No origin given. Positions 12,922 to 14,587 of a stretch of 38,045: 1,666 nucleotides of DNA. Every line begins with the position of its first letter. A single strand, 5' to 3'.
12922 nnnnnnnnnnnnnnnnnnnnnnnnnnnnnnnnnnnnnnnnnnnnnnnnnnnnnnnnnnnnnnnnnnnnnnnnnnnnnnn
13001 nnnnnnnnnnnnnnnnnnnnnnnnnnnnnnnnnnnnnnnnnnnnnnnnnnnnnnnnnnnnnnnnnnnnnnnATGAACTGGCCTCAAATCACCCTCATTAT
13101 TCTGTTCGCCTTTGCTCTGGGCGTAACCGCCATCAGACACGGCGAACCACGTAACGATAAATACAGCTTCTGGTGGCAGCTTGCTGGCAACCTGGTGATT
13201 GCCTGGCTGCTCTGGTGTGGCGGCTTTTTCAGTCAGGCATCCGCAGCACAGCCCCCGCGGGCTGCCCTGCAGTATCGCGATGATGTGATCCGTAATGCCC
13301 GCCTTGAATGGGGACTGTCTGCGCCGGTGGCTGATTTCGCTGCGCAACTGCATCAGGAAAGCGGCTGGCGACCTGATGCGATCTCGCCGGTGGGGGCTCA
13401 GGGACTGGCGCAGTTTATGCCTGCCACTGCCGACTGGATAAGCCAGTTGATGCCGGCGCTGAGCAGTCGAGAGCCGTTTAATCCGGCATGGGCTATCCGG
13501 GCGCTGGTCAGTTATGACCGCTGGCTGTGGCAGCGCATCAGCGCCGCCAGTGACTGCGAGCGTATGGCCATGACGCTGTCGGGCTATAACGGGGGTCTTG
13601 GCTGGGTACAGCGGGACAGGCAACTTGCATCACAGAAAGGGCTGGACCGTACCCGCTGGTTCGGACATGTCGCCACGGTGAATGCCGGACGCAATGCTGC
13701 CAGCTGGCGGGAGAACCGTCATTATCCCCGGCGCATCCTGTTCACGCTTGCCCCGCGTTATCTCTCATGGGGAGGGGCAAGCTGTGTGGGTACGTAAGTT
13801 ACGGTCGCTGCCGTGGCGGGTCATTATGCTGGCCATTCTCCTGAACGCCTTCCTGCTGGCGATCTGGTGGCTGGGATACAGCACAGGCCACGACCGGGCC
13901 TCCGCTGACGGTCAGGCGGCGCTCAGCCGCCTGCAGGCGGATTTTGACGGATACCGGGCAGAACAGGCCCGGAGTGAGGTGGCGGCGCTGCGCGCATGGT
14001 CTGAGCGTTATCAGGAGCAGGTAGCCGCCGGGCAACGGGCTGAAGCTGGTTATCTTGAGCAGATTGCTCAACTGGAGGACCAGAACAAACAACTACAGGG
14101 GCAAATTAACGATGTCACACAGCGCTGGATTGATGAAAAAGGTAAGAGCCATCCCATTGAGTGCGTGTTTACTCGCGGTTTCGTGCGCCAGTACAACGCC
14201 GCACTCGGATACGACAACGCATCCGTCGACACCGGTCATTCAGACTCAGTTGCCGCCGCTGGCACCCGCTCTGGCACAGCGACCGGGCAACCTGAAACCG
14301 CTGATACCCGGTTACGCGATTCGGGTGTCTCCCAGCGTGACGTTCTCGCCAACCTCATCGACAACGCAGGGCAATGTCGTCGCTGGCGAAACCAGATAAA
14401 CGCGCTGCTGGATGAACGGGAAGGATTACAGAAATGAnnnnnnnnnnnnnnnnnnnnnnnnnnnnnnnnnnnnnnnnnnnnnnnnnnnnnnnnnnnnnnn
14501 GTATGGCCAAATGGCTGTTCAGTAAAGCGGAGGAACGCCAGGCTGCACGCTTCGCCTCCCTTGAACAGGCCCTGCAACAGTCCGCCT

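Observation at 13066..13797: SLT-domain endolysin with N-terminal hydrophobic segment (possible SAR or signal-anchored endolysin)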

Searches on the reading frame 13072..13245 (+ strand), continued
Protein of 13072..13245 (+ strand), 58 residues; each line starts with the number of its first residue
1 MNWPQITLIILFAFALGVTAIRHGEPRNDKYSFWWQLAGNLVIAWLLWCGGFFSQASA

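Call 78: get_annotated_region(hit=H111, flank=2500)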
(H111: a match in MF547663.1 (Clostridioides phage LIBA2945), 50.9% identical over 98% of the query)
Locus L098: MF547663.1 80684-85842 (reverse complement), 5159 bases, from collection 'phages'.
description: Clostridioides phage LIBA2945, complete genome.
organism: Clostridioides phage LIBA2945 (NCBI taxid 2069615)
taxonomy: Viruses; Duplodnaviria; Heunggongvirae; Uroviricota; Caudoviricetes
host: Clostridioides difficile; source: hospital; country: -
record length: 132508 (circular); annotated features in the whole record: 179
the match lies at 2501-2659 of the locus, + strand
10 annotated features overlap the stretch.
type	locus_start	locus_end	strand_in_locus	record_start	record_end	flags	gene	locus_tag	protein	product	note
CDS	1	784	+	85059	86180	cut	-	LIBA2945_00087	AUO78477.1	hypothetical protein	-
CDS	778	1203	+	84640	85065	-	-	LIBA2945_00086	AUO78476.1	hypothetical protein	-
CDS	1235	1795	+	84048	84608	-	-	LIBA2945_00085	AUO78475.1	hypothetical protein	-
sig_peptide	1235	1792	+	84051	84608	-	-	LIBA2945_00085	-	-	predicted cleavage at residue 23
CDS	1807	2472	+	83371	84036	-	-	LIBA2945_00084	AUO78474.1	hypothetical protein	-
CDS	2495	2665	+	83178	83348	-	-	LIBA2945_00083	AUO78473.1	hypothetical protein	-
CDS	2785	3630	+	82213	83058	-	-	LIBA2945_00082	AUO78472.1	hypothetical protein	-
CDS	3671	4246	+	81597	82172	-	-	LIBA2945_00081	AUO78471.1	ERF family protein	-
CDS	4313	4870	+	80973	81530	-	-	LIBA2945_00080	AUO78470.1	hypothetical protein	-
CDS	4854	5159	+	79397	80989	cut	-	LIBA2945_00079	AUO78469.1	putative replicative DNA helicase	-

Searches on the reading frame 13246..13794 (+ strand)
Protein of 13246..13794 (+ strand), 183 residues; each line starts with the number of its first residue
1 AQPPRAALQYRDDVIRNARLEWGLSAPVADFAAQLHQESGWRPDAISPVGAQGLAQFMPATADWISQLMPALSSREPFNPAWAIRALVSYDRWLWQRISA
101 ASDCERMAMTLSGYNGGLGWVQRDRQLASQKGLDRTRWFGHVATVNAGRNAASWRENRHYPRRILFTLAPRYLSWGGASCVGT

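Call 17: search_dna_similar(query=window:13246-13794:+, collection=phages, mode=protein, rows=spread, max_rows=50)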
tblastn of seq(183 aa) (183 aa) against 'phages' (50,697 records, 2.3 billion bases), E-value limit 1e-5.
Records with a match: 294; places in all: 294; records where one place covers at least 80% of the query: 178.
Best place of each record, by identity: 90-95% 1; 80-90% 2; 60-80% 62; <60% 229.
By first word of the organism name: Pseudomonas 100; Ralstonia 97; Vibrio 40; Burkholderia 13; Bordetella 11; Escherichia 4; Stenotrophomonas 4; Bacteriophage 3; Yersinia 3; Acinetobacter 3; and 15 more.
By host as written in the record: Ralstonia solanacearum 66; Pseudomonas aeruginosa 49; - 26; Pseudomonas aeruginosa PAO1 21; Vibrio parahaemolyticus 14; Bordetella bronchiseptica ATCC 10580 9; Burkholderia sp. 7; Ralstonia solanacearum Race 3, Biovar 1 6; and 76 more.
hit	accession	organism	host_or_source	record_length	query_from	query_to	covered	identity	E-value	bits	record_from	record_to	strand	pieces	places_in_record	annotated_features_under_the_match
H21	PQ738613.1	Escherichia phage PhiKM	Escherichia coli (uropathogenic)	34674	8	183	96%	92.6%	2e-105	337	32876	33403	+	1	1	lytic murein transglycosylase | putative lipoprotein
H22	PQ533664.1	Pseudomonas phage Young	Pseudomonas aeruginosa PA14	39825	4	180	97%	61.8%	2e-64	219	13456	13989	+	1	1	lysin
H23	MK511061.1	Pseudomonas phage vB_Pae_CF125a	Pseudomonas aeruginosa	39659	4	180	97%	61.8%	3e-64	218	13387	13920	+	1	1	lytic murein transglycosylase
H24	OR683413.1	Pseudomonas phage Rashabar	Pseudomonas aeruginosa 37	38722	4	180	97%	61.8%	4e-64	218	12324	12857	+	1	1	endolysin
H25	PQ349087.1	Pseudomonas phage vB_PaeS_AV002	Pseudomonas aeruginosa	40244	4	180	97%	61.8%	4e-64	218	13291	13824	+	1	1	endolysin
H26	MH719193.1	Pseudomonas phage H72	Pseudomonas aeruginosa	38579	4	180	97%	61.8%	4e-64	218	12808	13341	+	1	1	endolysin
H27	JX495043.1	Pseudomonas phage JBD67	-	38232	4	180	97%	61.8%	7e-64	217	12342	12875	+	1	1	transglycosylase SLT domain protein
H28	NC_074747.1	Pseudomonas phage UMP151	Pseudomonas aeruginosa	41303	4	180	97%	61.8%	1e-63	217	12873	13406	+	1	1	endolysin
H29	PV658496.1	Pseudomonas phage TAB03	Pseudomonas aeruginosa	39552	4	180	97%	61.2%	8e-64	217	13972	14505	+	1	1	endolysin | hypothetical protein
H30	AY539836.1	Burkholderia phage BcepMu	-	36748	7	176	93%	63.2%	1e-66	225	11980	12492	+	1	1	gp22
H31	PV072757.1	Burkholderia phage vB_CB2b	Burkholderia sp.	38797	8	176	92%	62.4%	5e-65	221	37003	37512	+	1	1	transglycosylase SLT domain-containing protein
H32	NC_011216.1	Burkholderia phage KS10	Burkholderia cenocepacia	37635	1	181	99%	52.5%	2e-52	184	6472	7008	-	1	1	endolysin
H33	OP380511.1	Chromohalobacter phage YPCBV-1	-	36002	4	176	95%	52.0%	1e-48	174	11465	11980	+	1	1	lytic transglycosylases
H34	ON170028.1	Ralstonia phage YO008_1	Ralstonia solanacearum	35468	4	176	95%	51.7%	5e-41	152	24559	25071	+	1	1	record has no annotation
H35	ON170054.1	Ralstonia phage YO019_1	Ralstonia solanacearum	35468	4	176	95%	51.7%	5e-41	152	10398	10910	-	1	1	record has no annotation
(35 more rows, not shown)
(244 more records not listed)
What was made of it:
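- Closest known: BcepMu gp22 and KS10 gp09. Same: The catalytic domain is homologous, at 63% and 52% identity (call 17).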

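Call 18: get_annotated_region(hit=H30, flank=1800)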
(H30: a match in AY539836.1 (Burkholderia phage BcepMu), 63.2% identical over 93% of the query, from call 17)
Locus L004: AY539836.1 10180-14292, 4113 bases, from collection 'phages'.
description: Burkholderia phage BcepMu, complete genome.
organism: Burkholderia phage BcepMu (NCBI taxid 2881392)
taxonomy: Viruses; Duplodnaviria; Heunggongvirae; Uroviricota; Caudoviricetes; Bcepmuvirus; Bcepmuvirus bcepMu
host: -; source: -; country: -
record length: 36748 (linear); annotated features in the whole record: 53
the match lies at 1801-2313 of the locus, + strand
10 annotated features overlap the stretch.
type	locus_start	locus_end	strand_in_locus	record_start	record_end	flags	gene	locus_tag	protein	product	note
CDS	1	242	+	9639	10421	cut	-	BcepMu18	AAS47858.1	gp18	hypothetical protein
CDS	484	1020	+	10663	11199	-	-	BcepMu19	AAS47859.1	gp19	conserved hypothetical protein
CDS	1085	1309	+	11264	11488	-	-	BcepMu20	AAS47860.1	gp20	hypothetical protein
CDS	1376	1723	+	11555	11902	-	-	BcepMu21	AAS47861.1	gp21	holin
CDS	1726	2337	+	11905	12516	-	-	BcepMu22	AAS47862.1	gp22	putative soluble lytic murein transglycosylase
CDS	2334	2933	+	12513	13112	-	-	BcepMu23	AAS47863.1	gp23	Rz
CDS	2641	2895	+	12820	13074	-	-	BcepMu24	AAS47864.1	gp24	Rz1, out of frame, embedded proline-rich protein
CDS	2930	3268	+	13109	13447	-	-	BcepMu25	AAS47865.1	gp25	putative inner membrane protein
CDS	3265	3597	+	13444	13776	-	-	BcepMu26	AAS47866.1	gp26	conserved hypothetical protein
CDS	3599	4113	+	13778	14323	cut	-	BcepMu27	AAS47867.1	gp27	TerS; similar to FluMu HI1499; supported by IST data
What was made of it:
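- On Phage endolysin of a holin-endolysin-spanin cassette: The order matches BcepMu (call 18).
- Closest known: BcepMu gp22 and KS10 gp09. Same: The cassette is the same: Holin_2-3 holin, endolysin 2 nt after the holin stop codon, then Rz with embedded Rz1 (call 18).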

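Call 19: get_annotated_region(hit=H32, flank=1800)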
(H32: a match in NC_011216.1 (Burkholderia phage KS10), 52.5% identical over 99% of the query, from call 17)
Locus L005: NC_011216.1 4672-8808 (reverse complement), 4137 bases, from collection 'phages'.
description: Burkholderia phage KS10, complete genome.
organism: Burkholderia phage KS10 (NCBI taxid 557289)
taxonomy: Viruses; Duplodnaviria; Heunggongvirae; Uroviricota; Caudoviricetes
host: Burkholderia cenocepacia; source: -; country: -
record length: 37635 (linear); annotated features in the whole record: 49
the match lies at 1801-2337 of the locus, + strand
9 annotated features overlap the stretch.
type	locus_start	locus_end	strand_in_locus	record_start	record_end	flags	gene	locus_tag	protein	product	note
CDS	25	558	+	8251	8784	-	-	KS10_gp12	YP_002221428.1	hypothetical protein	-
CDS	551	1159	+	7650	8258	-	-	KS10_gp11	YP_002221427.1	hypothetical protein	-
CDS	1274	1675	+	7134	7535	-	-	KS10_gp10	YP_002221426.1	holin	holin; similar to BcepMu21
CDS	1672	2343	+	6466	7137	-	-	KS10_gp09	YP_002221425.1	endolysin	endolysin; similar to BcepMu22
CDS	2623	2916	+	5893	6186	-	-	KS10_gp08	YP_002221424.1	hypothetical protein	-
CDS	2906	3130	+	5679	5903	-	-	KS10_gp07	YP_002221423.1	DksA-like zinc-finger protein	dskA; traR C4-type zinc finger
CDS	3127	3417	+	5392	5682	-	-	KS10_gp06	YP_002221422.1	hypothetical protein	hypothetical protein; contains transmembrane domain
CDS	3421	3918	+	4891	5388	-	-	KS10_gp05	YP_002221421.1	DNA binding protein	terminase small subunit; similar to D3112 p24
CDS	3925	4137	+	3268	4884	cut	-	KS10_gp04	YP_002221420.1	terminase large subunit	terminase large subunit; similar to D3112 p26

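Call 20: get_annotated_region(hit=H29, flank=1500)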
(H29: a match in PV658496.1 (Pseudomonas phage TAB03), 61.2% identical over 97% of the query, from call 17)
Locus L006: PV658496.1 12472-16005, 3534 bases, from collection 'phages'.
description: Pseudomonas phage TAB03, complete genome.
organism: Pseudomonas phage TAB03 (NCBI taxid 3425924)
taxonomy: Viruses
host: Pseudomonas aeruginosa; source: hospital sewage; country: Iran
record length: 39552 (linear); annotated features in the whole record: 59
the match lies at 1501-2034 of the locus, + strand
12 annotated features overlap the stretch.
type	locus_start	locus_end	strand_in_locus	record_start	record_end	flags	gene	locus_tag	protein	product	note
CDS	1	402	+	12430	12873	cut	-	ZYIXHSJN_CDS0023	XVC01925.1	hypothetical protein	-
CDS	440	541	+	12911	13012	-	-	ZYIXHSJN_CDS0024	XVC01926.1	hypothetical protein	-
CDS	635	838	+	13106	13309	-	-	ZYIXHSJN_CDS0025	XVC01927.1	hypothetical protein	-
CDS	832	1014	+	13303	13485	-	-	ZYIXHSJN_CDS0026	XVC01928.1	hypothetical protein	-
CDS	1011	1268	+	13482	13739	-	-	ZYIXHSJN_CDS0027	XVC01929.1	holin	-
CDS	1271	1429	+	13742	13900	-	-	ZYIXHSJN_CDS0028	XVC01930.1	hypothetical protein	-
CDS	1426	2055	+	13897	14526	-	-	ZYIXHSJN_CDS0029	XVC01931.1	endolysin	-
CDS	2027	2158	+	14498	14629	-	-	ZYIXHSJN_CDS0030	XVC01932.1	hypothetical protein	-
CDS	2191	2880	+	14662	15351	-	-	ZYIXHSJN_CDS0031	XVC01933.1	Rz-like spanin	-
CDS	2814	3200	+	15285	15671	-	-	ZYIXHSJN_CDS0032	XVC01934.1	hypothetical protein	-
CDS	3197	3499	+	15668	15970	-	-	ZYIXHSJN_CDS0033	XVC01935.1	hypothetical protein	-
CDS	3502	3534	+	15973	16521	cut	-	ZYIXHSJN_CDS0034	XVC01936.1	terminase small subunit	-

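Call 29: search_protein_families(library=pfam, proteins=[L006:2814-3200:+, L004:2930-3268:+, L006:1271-1429:+], max_evalue=10)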
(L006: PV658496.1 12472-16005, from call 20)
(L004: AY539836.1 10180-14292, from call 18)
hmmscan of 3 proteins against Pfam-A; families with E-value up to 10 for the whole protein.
L006:2814-3200:+ (128 aa): 7 families
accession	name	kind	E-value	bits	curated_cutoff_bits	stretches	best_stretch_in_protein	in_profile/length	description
PF10805.13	DUF2730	-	7.9e-09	36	24.9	1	40-116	18-94/102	Protein of unknown function (DUF2730)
PF24627.1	PUMA_CC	-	0.0069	16.8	30.1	1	93-122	37-66/74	PUMA coiled-coil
PF05531.17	NPV_P10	-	0.029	15.3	29.8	1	85-125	25-68/75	Nucleopolyhedrovirus P10 protein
PF17749.6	MIP-T3_C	-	0.042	14.3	25.8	1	90-120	48-78/154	Microtubule-binding protein MIP-T3 C-terminal region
PF04353.18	Rsd_AlgQ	-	0.12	12.8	35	1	46-102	80-136/150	Regulator of RNA polymerase sigma(70) subunit, Rsd/AlgQ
PF13012.11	MitMem_reg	-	0.17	12.2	26.6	1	94-122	20-48/113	Maintenance of mitochondrial structure and function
PF23991.1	DUF7310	-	0.37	11.7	40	0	48-76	23-51/83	Coiled-coil region of unknown function (DUF7310)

L004:2930-3268:+ (112 aa): 1 family
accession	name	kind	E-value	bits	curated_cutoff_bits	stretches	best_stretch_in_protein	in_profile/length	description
PF23562.2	AMP-binding_C_3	-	0.053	14.3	20.8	1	27-90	43-108/124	AMP-binding enzyme C-terminal domain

L006:1271-1429:+ (52 aa): 1 family
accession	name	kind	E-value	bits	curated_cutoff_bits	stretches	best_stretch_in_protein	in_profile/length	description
PF17307.7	Smim3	-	0.061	13.4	25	1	6-36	23-53/60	Small integral membrane protein 3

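Call 39: search_protein_families(library=phrogs, proteins=[L006:2814-3200:+, L006:1271-1429:+, L006:1011-1268:+, L004:2930-3268:+, L006:1426-2055:+], max_evalue=0.001)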
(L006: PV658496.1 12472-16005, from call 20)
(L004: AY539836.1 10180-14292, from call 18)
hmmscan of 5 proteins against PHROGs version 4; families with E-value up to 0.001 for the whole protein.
L006:2814-3200:+ (128 aa): 1 family
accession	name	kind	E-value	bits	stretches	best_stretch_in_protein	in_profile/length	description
phrog_736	-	unknown function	5e-23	82.4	1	23-125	4-102/112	-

L006:1271-1429:+ (52 aa): 1 family
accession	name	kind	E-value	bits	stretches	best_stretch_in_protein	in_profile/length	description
phrog_5479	-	unknown function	2.4e-31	108.9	1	1-52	1-53/53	-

L006:1011-1268:+ (85 aa): 1 family
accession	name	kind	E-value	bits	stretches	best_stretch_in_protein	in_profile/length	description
phrog_1528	-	lysis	7e-32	110.7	1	1-85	16-116/116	holin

L004:2930-3268:+ (112 aa): 1 family
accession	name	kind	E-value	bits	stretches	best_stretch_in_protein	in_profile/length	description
phrog_462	-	other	9.3e-31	107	1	1-111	5-98/101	lipoprotein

L006:1426-2055:+ (209 aa): 6 families
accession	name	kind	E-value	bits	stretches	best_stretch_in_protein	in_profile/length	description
phrog_669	-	lysis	9e-62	209.9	1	21-203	909-1073/1946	endolysin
phrog_342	-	head and packaging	9.6e-09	34.8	1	35-158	17-130/1235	internal virion protein with endolysin domain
phrog_2013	-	tail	6.9e-08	32.7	1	52-84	485-517/657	lytic tail protein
phrog_28504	-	tail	4.7e-06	26.6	1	34-160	234-342/597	lytic tail fiber protein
phrog_13449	-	other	2.9e-05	24.7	1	36-104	10-68/269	transglycosylase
phrog_14342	-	tail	4.7e-05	24.2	1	53-154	159-247/272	lytic tail fiber protein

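Call 72: search_protein_families(library=ncbifam, proteins=[L006:1271-1429:+], max_evalue=0.1)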
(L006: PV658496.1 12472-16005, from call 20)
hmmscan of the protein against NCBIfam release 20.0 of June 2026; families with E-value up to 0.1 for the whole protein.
L006:1271-1429:+ (52 aa): 0 families

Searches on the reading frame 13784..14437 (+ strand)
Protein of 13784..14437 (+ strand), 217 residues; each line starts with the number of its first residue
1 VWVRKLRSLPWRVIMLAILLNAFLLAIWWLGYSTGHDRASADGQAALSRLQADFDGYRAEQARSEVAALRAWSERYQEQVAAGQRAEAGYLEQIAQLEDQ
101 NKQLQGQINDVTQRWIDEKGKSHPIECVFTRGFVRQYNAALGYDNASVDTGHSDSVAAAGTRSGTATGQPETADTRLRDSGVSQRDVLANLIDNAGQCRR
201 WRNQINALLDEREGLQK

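Call 3: search_protein_families(library=pfam, proteins=[window:13784-14437:+], max_evalue=0.01)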
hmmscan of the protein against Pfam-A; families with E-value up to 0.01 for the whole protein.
window:13784-14437:+ (217 aa): 0 families

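Call 4: search_protein_families(library=phrogs, proteins=[window:13784-14437:+], max_evalue=0.001)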
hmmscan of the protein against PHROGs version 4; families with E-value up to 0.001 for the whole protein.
window:13784-14437:+ (217 aa): 5 families
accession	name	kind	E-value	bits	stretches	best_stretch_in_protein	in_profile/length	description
phrog_1403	-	lysis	4.7e-89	298.9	1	1-217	1-212/212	Rz-like spanin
phrog_1327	-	lysis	1.7e-07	32.3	1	15-116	10-104/158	Rz-like spanin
phrog_3450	-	unknown function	1.7e-06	29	1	5-145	5-137/137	-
phrog_4952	-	other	2.1e-06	28.8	0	34-166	28-138/171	signal peptide motif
phrog_8821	-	lysis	0.00021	22.4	0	13-149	10-119/130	Rz-like spanin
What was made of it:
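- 13784..14437 (+): i-spanin (Rz-like), 217 aa from GTG 13784. PGAP instead starts at ATG 13826. phrog_1403 Rz-like spanin, 4.7e-89, over the full length (call 4).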
